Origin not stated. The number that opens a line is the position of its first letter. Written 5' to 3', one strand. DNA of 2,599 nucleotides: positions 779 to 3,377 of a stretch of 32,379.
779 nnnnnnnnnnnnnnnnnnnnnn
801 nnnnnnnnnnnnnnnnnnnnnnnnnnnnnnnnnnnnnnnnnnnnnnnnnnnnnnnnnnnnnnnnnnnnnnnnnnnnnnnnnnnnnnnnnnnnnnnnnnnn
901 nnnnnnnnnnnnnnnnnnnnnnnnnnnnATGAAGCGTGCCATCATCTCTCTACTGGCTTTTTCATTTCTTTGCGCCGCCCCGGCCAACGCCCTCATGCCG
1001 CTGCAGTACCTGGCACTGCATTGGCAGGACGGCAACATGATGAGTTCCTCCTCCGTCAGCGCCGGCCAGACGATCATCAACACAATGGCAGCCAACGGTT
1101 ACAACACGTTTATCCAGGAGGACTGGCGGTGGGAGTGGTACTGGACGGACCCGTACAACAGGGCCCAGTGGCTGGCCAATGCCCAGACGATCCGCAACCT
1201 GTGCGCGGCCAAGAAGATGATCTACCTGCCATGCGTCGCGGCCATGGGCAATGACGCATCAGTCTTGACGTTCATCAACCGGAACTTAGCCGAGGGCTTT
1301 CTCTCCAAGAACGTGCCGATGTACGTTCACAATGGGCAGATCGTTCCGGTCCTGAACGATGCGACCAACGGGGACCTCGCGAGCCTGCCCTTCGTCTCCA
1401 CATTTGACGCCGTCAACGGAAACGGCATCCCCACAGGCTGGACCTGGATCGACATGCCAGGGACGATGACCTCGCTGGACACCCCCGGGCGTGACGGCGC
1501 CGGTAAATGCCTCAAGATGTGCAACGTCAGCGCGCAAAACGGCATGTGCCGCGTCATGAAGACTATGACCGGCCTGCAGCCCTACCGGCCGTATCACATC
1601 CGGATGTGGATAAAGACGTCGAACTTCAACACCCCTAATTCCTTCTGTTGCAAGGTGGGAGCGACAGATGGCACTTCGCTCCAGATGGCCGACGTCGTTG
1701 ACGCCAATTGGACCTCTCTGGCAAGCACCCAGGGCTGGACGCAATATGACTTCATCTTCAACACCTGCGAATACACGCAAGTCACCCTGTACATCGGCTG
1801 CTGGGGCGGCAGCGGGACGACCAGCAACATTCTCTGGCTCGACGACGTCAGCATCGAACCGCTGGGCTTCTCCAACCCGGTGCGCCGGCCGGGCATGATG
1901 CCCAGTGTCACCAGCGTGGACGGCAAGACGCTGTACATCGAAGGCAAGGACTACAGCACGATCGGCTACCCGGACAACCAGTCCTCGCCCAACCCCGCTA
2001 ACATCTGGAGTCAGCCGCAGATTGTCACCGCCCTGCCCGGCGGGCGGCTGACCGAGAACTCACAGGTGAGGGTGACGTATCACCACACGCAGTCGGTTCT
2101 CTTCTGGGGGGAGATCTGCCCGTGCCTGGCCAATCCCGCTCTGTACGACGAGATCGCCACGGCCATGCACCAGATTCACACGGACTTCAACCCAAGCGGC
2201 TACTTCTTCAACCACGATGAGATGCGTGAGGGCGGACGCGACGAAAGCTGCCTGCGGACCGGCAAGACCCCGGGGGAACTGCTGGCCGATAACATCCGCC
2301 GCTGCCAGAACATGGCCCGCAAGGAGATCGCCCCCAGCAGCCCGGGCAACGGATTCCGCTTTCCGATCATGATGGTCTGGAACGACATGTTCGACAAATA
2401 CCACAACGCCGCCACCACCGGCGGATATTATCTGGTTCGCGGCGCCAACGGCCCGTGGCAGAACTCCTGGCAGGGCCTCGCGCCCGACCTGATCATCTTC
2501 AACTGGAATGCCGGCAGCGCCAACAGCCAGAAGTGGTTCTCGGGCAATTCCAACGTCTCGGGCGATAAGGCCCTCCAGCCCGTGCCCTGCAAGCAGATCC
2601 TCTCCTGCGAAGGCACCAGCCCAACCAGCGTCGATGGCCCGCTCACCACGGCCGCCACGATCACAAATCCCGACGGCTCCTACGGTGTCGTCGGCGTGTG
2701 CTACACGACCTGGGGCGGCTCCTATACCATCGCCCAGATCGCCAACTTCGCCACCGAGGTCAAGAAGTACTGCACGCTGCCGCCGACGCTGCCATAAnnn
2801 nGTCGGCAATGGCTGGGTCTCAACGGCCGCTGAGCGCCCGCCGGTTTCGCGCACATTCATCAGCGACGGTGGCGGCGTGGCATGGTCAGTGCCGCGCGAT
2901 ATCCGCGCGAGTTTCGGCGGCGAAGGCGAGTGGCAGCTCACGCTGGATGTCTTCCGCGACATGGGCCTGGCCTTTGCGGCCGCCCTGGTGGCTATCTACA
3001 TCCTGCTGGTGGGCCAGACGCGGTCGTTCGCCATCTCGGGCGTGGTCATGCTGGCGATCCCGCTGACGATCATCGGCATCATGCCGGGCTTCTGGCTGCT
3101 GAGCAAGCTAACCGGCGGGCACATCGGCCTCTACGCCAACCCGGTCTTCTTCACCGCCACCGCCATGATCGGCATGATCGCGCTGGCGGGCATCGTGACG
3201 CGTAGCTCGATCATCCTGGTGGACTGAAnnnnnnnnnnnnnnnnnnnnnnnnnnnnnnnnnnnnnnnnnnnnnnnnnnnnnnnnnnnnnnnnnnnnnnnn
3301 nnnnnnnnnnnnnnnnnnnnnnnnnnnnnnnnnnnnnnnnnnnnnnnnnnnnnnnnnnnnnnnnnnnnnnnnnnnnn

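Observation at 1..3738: Rearrangement scar: duplicated RND-permease segment with synonymous-only divergence, flanking a secreted-protein gene and fused to a truncated BNR/sialidase fragment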

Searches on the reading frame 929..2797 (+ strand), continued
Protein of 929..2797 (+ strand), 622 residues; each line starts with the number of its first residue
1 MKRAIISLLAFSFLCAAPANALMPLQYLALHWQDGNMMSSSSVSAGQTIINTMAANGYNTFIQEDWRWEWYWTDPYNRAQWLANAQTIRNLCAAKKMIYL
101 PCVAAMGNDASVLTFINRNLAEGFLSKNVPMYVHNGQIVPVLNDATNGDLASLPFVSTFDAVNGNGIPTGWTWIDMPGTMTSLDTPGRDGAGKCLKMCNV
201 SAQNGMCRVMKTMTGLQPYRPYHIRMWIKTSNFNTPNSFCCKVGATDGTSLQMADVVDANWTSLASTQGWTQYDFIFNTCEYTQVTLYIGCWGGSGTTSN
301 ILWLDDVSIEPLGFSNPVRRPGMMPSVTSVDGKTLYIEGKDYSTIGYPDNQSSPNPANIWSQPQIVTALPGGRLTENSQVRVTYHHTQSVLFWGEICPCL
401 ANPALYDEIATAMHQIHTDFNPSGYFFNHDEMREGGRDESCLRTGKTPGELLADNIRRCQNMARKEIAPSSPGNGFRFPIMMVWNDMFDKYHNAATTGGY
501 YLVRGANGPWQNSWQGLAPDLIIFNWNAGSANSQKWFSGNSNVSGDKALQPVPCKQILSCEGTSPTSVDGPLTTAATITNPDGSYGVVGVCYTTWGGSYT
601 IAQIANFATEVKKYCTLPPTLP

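Call 71: fold_search(model_id=the predicted structure, library=pdb)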
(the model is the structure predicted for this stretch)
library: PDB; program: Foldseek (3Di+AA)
matches with E <= 10: 1723; with E <= 0.001: 192
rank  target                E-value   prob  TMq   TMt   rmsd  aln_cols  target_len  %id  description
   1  2wys_A                1.5e-08  1.00  0.18  0.22  21.2       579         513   13  High resolution crystallographic structure of the Clostridium thermocellum N-terminal endo-1,4-beta-D-xylanase 10B (Xy (released 2010-08-25)
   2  2wys_B                5.7e-08  1.00  0.18  0.21  21.6       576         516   13  High resolution crystallographic structure of the Clostridium thermocellum N-terminal endo-1,4-beta-D-xylanase 10B (Xy (released 2010-08-25)
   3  4bj0_A                7.2e-08  1.00  0.18  0.60   7.9       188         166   14  Xyloglucan binding module (CBM4-2 X2-L110F) in complex with branched xyloses (released 2014-04-23)
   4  2y64_A                1.1e-07  1.00  0.18  0.60   7.6       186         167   16  Xylopentaose binding mutated (X-2 L110F) CBM4-2 Carbohydrate Binding Module from a Thermostable Rhodothermus marinus X (released 2012-03-07)
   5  4d0q                  1.3e-07  1.00  0.19  0.61   6.1       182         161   12  Hyaluronan Binding Module of the Streptococcal Pneumoniae Hyaluronate Lyase (released 2014-08-06)
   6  3k4z_A                1.6e-07  1.00  0.20  0.41  14.6       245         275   16  Crystal Structure of the Cellulosomal CBM4 from Clostridium thermocellum Cellulase CbhA (released 2010-07-28)
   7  3jxs_A                2.8e-07  1.00  0.18  0.58   8.0       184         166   17  Crystal structure of XG34, an evolved xyloglucan binding CBM (released 2009-10-27)
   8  2y6j                  3.1e-07  1.00  0.19  0.62   7.0       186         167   16  X-2 engineered mutated CBM4-2 Carbohydrate Binding Module from a Thermostable Rhodothermus marinus Xylanase (released 2012-03-07)
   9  2y6k_A                3.3e-07  1.00  0.18  0.60   7.6       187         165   16  Xylotetraose bound to X-2 engineered mutated CBM4-2 Carbohydrate Binding Module from a Thermostable Rhodothermus marin (released 2012-03-07)
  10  3p6b_A                3.8e-07  1.00  0.20  0.57   8.6       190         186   19  The crystal structure of CelK CBM4 from Clostridium thermocellum (released 2011-08-24)
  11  8ic1_A                4.8e-07  1.00  0.19  0.25   8.6       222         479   14  endo-alpha-D-arabinanase EndoMA1 D51N mutant from Microbacterium arabinogalactanolyticum in complex with arabinooligos (released 2023-08-16)
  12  4xuo_A                7.2e-07  1.00  0.19  0.63   4.5       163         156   15  Structure of the CBM22-1 xylan-binding domain from Paenibacillus barcinonensis Xyn10C (released 2015-06-03)
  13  8zqf                  7.2e-07  1.00  0.20  0.55   6.1       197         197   12  Crystal structure of a novel alginate-binding carbohydrate binding module (released 2024-06-12)
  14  6sh9_B                7.2e-07  1.00  0.18  0.09  10.3       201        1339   13  EngBF DARPin Fusion 4b D12 (released 2019-11-06)
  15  3m1h_B                7.6e-07  1.00  0.17  0.49   7.2       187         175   16  Crystal Structure Analysis of the K3 Cleaved Adhesin Domain of Lys-gingipain (Kgp) from Porphyromonas gingivalis w83 (released 2011-03-23)
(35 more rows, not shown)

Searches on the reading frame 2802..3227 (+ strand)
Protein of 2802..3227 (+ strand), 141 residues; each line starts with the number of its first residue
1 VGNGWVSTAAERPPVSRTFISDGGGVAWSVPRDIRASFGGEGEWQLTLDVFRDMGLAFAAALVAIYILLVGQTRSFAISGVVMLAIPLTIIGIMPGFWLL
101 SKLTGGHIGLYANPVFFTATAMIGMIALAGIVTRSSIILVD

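Call 7: search_protein_families(library=pfam, proteins=[window:2802-3227:+], max_evalue=0.01)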
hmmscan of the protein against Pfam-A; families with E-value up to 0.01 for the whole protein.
window:2802-3227:+ (141 aa): 1 family
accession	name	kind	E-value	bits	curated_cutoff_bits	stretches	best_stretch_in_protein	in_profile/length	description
PF00873.25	ACR_tran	-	1.3e-05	23.6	28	1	30-141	842-938/1021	AcrB/AcrD/AcrF family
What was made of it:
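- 2803..3225 (+): RND remnant 'B': aB at 2803-3024 plus repeat copy bB at 3025-3225. It is an internal fragment of a second RND gene. Pfam ACR_tran, profile 842-938/1021 (call 7).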

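Call 17: find_encoding_contigs(protein=window:2877-3227:+, flank=10000, max_places=10)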
Protein window:2877-3227:+ (116 aa): 6 contigs read that carry it; 4 places shown.
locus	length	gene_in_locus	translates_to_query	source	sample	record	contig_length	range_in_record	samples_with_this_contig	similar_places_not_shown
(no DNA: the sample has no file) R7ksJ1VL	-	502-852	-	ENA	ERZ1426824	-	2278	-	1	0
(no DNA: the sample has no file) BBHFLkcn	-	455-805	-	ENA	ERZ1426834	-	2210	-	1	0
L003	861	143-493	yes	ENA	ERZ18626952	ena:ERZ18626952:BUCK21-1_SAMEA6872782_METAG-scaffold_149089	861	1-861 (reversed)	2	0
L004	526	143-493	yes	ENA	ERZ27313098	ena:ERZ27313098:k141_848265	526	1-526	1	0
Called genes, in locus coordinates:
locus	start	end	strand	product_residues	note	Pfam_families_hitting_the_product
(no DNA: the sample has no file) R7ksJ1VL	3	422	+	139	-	?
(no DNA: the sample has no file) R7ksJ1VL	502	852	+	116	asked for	PF00873:ACR_tran (weak)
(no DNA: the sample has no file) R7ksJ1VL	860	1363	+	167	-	PF13088:BNR_2 (faint)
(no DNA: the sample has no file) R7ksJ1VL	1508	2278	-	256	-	?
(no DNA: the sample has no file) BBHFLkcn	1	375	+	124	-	?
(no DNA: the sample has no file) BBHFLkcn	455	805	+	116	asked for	PF00873:ACR_tran (weak)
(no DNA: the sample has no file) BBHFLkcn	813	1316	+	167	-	PF13088:BNR_2 (faint)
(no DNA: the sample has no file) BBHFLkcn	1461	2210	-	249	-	?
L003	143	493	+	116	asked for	PF00873:ACR_tran (weak)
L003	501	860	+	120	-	?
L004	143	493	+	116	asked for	PF00873:ACR_tran (weak)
